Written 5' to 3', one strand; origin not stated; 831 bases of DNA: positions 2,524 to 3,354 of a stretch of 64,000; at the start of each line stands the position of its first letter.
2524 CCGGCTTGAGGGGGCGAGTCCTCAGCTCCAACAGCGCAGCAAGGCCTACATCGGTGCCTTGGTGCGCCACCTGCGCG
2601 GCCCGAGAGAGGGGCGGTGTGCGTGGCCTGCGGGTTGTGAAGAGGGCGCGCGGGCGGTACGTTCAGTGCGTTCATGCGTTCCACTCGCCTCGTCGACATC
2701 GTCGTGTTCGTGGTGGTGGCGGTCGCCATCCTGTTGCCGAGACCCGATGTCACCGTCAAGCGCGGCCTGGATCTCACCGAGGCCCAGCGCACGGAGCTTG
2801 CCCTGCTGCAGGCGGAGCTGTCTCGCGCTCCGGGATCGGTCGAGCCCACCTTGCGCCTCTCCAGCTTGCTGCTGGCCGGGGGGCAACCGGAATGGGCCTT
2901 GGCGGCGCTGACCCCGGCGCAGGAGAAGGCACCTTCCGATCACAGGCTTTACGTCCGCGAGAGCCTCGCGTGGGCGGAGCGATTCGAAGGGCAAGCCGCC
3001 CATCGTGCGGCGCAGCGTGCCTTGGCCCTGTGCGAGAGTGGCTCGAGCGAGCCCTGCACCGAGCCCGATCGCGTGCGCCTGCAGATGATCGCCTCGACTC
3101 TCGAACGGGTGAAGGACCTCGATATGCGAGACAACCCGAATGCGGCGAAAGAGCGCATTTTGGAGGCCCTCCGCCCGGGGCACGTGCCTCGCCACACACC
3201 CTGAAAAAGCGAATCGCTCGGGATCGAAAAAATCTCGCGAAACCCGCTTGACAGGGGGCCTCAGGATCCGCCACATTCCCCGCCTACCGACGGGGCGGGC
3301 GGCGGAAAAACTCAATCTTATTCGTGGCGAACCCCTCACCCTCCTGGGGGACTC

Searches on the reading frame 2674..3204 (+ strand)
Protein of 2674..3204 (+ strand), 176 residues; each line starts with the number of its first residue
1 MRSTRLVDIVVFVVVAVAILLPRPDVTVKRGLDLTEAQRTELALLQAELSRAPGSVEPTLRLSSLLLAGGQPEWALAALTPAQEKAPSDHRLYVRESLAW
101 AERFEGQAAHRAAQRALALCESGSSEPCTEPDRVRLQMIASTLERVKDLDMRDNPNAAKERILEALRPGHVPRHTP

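Call 19: find_encoding_contigs(protein=window:2674-3204:+, flank=10000, max_places=10)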
Protein window:2674-3204:+ (176 aa): 9 contigs read that carry it; 6 places shown.
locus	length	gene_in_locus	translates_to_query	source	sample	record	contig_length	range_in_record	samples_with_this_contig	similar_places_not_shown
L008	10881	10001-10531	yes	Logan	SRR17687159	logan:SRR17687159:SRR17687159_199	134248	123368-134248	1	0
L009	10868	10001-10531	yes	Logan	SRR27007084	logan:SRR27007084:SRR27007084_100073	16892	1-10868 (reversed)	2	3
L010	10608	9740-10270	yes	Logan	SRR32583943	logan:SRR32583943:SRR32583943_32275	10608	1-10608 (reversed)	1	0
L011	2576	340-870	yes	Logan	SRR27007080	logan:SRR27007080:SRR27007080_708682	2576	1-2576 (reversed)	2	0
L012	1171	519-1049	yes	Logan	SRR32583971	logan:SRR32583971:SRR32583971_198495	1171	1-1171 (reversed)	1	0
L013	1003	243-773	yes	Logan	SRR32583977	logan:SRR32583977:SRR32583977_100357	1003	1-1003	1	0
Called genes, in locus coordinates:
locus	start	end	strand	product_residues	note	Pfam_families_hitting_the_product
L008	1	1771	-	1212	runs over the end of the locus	PF13428:TPR_14 (faint), PF07719:TPR_2 (faint), PF14559:TPR_19 (faint), PF00515:TPR_1 (faint), PF13181:TPR_8 (faint)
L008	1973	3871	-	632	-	-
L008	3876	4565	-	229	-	-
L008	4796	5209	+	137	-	PF14489:QueF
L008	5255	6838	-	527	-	PF03130:HEAT_PBS (faint), PF13646:HEAT_2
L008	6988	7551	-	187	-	PF02472:ExbD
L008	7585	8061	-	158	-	PF02472:ExbD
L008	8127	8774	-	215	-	PF01618:MotA_ExbB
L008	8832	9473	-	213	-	PF01618:MotA_ExbB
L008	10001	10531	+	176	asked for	-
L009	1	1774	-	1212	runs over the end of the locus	PF13428:TPR_14 (faint), PF14559:TPR_19 (faint), PF00515:TPR_1 (faint), PF13181:TPR_8 (faint)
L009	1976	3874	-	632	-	-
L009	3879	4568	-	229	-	-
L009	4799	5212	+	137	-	PF14489:QueF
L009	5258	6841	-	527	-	PF03130:HEAT_PBS (faint), PF13646:HEAT_2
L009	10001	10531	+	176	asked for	-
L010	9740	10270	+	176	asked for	-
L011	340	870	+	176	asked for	-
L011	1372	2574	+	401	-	?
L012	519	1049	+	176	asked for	-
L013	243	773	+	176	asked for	-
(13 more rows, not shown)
